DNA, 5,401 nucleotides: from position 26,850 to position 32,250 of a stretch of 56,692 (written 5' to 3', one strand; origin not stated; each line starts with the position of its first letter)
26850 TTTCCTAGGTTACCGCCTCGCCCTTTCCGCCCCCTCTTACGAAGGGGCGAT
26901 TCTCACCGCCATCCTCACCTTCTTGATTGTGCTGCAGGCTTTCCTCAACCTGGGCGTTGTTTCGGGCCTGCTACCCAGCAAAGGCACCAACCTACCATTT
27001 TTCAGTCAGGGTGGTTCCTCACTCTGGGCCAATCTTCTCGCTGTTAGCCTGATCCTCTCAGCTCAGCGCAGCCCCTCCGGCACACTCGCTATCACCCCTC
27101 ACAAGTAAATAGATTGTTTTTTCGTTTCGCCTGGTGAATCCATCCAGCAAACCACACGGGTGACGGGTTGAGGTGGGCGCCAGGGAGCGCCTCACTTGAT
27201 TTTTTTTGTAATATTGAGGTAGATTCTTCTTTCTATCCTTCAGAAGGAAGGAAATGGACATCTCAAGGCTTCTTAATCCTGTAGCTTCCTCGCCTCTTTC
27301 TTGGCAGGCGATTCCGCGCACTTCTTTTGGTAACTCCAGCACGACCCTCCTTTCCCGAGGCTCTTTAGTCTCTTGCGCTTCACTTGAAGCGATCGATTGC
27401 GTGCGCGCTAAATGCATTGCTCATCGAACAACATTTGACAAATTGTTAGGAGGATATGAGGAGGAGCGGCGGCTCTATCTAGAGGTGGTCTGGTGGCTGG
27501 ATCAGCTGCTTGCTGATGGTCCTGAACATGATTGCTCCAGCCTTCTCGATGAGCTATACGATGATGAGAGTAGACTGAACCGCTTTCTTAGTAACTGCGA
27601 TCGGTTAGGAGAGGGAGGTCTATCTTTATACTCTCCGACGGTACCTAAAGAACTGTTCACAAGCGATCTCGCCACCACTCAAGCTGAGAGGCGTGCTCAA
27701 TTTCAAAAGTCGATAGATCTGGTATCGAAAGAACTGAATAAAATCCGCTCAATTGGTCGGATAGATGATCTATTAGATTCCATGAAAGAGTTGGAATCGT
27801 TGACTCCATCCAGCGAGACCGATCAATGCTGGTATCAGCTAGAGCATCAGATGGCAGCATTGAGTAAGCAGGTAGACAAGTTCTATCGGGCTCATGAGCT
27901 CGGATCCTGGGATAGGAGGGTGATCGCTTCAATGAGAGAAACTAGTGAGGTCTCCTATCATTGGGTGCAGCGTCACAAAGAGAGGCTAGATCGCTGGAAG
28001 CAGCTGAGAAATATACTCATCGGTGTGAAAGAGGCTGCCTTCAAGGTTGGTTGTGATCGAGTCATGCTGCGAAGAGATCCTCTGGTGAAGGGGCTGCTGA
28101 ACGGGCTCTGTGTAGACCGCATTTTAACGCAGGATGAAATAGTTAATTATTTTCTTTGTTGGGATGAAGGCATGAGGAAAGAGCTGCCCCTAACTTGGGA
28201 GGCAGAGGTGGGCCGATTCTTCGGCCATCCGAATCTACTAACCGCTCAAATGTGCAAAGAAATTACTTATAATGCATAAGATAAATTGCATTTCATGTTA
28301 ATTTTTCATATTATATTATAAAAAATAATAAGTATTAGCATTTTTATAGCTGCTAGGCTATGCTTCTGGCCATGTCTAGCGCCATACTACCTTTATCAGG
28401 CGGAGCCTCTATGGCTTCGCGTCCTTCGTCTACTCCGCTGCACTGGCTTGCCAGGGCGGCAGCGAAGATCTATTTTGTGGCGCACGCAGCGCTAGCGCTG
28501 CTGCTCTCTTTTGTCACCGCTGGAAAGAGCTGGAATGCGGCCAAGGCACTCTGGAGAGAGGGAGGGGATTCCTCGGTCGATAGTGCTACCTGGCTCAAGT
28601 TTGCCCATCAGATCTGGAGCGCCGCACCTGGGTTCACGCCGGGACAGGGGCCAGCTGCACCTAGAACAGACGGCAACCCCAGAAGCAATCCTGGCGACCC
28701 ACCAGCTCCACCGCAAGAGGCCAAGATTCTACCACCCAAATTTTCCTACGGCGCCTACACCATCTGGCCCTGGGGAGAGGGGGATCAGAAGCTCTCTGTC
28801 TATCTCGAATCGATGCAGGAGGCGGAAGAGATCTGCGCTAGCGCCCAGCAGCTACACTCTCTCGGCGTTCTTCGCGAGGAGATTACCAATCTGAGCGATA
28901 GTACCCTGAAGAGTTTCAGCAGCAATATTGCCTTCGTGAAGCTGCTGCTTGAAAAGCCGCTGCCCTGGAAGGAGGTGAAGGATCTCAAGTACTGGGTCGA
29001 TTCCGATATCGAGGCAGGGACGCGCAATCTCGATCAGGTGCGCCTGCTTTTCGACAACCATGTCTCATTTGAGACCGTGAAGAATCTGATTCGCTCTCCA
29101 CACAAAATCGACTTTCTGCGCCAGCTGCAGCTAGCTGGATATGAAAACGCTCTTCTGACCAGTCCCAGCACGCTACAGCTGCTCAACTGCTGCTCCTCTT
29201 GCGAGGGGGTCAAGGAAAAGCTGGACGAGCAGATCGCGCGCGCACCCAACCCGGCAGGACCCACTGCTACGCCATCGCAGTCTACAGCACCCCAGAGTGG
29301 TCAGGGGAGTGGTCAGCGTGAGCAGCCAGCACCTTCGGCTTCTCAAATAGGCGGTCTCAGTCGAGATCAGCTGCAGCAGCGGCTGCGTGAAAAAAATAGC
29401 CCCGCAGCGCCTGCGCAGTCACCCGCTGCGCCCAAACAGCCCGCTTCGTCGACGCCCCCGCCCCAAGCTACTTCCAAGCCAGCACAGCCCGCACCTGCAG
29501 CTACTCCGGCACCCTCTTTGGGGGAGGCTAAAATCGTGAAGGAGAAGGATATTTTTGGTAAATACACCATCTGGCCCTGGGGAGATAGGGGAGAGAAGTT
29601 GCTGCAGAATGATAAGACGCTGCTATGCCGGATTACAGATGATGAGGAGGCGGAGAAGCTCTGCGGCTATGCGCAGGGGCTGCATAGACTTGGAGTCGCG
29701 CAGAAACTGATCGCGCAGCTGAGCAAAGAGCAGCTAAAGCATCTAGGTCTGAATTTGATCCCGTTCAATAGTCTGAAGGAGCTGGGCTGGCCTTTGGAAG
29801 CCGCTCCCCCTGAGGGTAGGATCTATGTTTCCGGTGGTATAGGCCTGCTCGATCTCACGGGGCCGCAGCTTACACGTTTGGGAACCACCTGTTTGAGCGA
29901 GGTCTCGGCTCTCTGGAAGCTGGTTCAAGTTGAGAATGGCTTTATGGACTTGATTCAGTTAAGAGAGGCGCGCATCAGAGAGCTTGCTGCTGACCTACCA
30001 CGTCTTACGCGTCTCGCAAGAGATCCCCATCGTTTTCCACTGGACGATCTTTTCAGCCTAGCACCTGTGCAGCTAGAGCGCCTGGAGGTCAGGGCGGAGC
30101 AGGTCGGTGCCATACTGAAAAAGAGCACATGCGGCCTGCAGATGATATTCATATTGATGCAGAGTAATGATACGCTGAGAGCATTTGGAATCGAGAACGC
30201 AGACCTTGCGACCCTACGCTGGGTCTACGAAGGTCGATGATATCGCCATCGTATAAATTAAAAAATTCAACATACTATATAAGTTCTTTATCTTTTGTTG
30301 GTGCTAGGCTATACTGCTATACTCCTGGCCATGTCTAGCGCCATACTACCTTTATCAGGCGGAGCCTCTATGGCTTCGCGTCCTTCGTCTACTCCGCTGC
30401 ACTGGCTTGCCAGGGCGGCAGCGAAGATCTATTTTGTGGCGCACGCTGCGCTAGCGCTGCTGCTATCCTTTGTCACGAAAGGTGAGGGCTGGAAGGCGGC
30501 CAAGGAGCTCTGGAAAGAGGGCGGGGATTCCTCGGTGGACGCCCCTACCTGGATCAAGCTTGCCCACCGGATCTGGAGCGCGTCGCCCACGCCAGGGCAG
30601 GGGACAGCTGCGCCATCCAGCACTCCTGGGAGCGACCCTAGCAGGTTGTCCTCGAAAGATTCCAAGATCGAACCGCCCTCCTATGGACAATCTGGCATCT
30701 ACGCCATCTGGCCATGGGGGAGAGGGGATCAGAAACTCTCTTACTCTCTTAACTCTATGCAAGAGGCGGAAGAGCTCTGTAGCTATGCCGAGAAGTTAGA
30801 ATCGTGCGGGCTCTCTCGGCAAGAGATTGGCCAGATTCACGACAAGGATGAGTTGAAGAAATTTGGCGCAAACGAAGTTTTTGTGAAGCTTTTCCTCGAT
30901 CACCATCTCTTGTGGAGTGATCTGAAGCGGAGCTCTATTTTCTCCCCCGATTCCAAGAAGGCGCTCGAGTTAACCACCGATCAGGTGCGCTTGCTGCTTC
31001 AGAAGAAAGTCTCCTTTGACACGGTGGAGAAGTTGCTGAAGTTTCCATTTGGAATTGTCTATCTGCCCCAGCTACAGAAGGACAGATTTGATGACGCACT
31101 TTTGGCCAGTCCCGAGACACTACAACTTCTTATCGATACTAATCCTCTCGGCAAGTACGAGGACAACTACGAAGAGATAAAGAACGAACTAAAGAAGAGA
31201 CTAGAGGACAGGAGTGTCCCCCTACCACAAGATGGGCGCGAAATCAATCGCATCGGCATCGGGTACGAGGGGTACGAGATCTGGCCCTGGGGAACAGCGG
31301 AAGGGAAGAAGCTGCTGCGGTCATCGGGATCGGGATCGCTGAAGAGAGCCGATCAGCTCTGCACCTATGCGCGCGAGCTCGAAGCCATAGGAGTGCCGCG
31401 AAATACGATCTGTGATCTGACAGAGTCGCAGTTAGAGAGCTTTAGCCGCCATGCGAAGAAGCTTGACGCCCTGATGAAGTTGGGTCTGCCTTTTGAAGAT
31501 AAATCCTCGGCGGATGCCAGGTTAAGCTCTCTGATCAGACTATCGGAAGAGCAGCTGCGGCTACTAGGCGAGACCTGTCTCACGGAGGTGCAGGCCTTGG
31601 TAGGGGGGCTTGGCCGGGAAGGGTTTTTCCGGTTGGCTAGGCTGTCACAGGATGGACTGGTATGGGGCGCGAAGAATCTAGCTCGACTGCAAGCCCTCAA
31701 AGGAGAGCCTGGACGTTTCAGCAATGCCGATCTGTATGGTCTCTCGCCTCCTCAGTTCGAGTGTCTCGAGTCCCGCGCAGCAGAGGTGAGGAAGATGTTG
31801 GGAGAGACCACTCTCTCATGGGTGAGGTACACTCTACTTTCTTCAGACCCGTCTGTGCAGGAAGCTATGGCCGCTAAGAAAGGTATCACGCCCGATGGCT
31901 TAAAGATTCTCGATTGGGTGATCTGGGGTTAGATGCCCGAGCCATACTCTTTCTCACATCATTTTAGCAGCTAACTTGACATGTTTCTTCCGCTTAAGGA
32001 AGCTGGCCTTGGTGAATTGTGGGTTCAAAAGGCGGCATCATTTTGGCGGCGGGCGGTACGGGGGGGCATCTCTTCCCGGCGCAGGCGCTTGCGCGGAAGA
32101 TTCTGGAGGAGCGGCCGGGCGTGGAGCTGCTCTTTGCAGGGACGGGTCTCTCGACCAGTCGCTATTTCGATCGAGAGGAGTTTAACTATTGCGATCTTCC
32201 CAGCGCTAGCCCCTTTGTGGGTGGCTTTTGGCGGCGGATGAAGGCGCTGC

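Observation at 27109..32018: A 4.9-kb island of three orphan genes splits ftsW from murG inside the dcw cluster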

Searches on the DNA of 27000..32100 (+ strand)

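Call 58: search_rna_families(source=window, start=27000, end=32100, threshold=evalue, max_evalue=1)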
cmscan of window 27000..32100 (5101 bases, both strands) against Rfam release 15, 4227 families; matches with E-value up to 1: 0.
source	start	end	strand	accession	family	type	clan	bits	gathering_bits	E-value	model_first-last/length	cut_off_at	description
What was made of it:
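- Tried and rejected: Rfam found nothing in the island, even at E <= 1 (call 58).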

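Call 81: search_dna_similar(query=window:27109-32018:+, collection=phages, mode=distant, max_evalue=0.001, max_rows=5)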
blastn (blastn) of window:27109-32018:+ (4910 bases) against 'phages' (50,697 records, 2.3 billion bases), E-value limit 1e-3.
No match.

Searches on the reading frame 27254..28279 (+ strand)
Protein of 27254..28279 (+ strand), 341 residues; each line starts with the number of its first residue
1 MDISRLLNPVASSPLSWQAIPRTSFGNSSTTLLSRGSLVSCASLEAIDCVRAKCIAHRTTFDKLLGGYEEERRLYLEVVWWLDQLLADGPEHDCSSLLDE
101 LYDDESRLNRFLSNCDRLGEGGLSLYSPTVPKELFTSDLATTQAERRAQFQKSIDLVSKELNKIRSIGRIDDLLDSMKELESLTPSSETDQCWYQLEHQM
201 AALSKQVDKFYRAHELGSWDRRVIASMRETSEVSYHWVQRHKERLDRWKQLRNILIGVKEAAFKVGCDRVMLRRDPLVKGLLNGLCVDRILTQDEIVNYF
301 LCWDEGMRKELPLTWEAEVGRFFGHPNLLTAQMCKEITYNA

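Call 5: search_protein_families(library=pfam, proteins=[window:27254-28279:+], max_evalue=0.1)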
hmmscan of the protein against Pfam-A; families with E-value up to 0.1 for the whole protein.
window:27254-28279:+ (341 aa): 0 families

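Call 12: find_encoding_contigs(protein=window:27254-28279:+, flank=10000, max_places=6)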
Protein window:27254-28279:+ (341 aa): 3 contigs read that carry it; 2 places shown.
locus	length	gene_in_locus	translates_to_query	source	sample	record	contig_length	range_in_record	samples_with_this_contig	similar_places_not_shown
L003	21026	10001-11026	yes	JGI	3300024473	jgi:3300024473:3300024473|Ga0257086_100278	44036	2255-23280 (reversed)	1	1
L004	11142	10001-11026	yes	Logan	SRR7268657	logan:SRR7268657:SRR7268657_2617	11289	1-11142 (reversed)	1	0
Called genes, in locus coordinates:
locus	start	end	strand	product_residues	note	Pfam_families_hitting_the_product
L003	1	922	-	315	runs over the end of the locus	PF01075:Glyco_transf_9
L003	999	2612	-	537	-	PF00118:Cpn60_TCP1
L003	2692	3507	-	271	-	PF00590:TP_methylase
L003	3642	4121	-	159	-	PF00293:NUDIX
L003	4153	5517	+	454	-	PF01225:Mur_ligase (weak), PF08245:Mur_ligase_M, PF02875:Mur_ligase_C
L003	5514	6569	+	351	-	PF10555:MraY_sig1 (faint), PF00953:Glycos_transf_4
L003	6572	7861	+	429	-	PF21799:MurD-like_N (weak), PF08245:Mur_ligase_M, PF02875:Mur_ligase_C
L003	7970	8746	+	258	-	PF01476:LysM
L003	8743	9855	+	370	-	PF01098:FTSW_RODA_SPOVE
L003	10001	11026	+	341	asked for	-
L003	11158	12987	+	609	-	-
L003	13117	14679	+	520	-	-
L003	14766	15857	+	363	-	PF03033:Glyco_transf_28, PF04101:Glyco_tran_28_C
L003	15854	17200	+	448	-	PF01225:Mur_ligase, PF08245:Mur_ligase_M, PF02875:Mur_ligase_C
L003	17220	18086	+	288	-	-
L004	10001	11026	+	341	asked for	-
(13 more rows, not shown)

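Call 14: find_homologous_proteins(query=window:27254-28279:+, max_evalue=0.001)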
Query window:27254-28279:+ (341 aa): 1 proteins with E <= 0.001 among 1959 candidates.
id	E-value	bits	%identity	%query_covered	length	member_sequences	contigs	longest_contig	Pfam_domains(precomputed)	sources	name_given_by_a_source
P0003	9.1e-230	780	100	100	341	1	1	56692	-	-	-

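Call 21: search_protein_families(library=ncbifam, proteins=[window:27254-28279:+], max_evalue=0.1)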
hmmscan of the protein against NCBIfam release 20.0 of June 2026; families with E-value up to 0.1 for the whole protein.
window:27254-28279:+ (341 aa): 0 families

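Call 33: predict_structure(protein=window:27254-28279:+)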
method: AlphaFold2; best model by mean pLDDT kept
length: 341 residues; sequences in the alignment: 1
mean_pLDDT: 38.9   pTM: 0.23
mean pLDDT of the five models: 38.9, 38.5, 35.1, 34.6, 34.0
residues with pLDDT >= 90: 0; 70-90: 0; 50-70: 25; < 50: 316
segments of 3 or more residues with pLDDT < 50: 1-66, 90-98, 107-109, 111-341
pLDDT, mean of each block of 10 residues (from residue 1): 29 29 28 32 43 44 48 54 54 47 48 43 33 34 39 39 37 40 39 39 41 38 33 34 40 41 32 37 38 42 39 40 39 32 28
secondary structure, 60 per line:
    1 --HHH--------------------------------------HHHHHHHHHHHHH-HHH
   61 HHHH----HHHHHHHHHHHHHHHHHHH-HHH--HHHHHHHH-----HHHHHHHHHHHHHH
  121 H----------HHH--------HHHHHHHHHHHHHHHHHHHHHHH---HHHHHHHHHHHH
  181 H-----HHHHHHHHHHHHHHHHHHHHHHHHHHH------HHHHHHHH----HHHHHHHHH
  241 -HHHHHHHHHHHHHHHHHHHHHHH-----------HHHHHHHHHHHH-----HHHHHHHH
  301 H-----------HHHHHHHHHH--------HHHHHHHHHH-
elements in order: H44-56 H58-64 H69-87 H94-101 H107-121 H143-165 H169-181 H187-213 H220-227 H232-240 H242-264 H276-287 H293-301 H313-322 H331-340

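Call 42: search_protein_families(library=padloc, proteins=[window:27254-28279:+], max_evalue=0.1)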
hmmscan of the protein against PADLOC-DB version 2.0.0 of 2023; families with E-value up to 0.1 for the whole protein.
window:27254-28279:+ (341 aa): 0 families

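Call 43: search_protein_families(library=phrogs, proteins=[window:27254-28279:+], max_evalue=0.1)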
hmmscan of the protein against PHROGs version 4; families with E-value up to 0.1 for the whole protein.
window:27254-28279:+ (341 aa): 0 families

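Call 60: search_solved_structures(query=window:27254-28279:+, max_evalue=10)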
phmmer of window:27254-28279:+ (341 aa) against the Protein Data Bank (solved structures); distinct sequences matched with E-value up to 10: 1.
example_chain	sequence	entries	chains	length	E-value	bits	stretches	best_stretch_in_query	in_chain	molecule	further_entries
3o0z_A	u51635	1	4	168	0.45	12.9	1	136-245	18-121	Rho-associated protein kinase 1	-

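Call 79: search_dna_similar(query=window:27254-28279:+, collection=plasmids, mode=protein, max_evalue=0.01, max_rows=5)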
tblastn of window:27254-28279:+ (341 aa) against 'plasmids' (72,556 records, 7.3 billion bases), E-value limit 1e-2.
No match.
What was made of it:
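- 27254..28279 (+): ORF1: 341 aa, all-helical prediction, no hydrophobic segment, Ser/Thr/Pro-rich N-terminus, low GC3 (0.48), preceded by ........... Shine-Dalgarno-like sequence. No homolog (calls 5, 14, 21, 42, 43, 60, 79).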

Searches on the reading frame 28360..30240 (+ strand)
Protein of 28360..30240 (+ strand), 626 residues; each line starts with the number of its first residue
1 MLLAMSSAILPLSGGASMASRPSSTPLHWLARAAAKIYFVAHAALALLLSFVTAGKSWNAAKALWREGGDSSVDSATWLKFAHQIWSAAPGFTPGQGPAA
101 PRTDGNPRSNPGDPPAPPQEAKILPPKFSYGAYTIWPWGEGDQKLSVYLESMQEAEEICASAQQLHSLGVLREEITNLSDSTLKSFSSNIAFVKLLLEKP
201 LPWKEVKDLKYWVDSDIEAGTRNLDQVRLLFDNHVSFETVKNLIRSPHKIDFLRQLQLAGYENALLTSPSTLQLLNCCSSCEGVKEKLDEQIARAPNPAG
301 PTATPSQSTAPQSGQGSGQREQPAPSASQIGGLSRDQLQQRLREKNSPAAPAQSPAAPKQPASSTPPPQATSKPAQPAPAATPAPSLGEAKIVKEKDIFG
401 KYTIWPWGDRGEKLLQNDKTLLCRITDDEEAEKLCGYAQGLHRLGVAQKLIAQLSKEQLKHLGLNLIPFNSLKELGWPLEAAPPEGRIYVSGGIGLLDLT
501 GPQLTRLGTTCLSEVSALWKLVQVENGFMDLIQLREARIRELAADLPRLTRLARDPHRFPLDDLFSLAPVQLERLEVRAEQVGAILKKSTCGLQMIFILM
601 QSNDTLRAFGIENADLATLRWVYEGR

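Call 5: search_protein_families(library=pfam, proteins=[window:28360-30240:+], max_evalue=0.1)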
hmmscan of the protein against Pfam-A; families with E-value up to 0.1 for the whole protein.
window:28360-30240:+ (626 aa): 1 family
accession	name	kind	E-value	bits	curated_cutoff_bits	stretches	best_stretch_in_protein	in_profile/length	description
PF14261.11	DUF4351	-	0.051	14.1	25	0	449-475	29-55/59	Domain of unknown function (DUF4351)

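Call 13: find_homologous_proteins(query=window:28360-30240:+, max_evalue=0.001)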
Query window:28360-30240:+ (626 aa): 2 proteins with E <= 0.001 among 8000 candidates.
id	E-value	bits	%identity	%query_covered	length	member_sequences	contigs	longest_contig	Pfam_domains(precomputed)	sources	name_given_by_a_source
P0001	0.0e+0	1380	100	97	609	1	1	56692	-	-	-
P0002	1.7e-98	349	56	41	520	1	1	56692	-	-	-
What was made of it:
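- No hit other than self among 5.8 billion clusters, for ORF1 and ORF2 (calls 13, 14).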

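Call 21: search_protein_families(library=ncbifam, proteins=[window:28360-30240:+], max_evalue=0.1)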
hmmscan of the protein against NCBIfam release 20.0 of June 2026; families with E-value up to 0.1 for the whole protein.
window:28360-30240:+ (626 aa): 1 family
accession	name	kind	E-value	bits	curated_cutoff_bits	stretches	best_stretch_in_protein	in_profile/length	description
NF008975.0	PRK12323.1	equivalog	0.0033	16.2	875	1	291-409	396-501/709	DNA polymerase III subunit gamma/tau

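Call 42: search_protein_families(library=padloc, proteins=[window:28411-30240:+], max_evalue=0.1)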
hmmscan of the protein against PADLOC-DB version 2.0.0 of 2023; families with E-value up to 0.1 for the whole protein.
window:28411-30240:+ (609 aa): 0 families

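Call 43: search_protein_families(library=phrogs, proteins=[window:28411-30240:+], max_evalue=0.1)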
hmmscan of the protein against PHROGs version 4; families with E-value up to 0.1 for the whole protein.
window:28411-30240:+ (609 aa): 1 family
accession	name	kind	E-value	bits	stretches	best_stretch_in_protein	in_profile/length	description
phrog_30907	-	unknown function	0.047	14.6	1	157-227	57-119/151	-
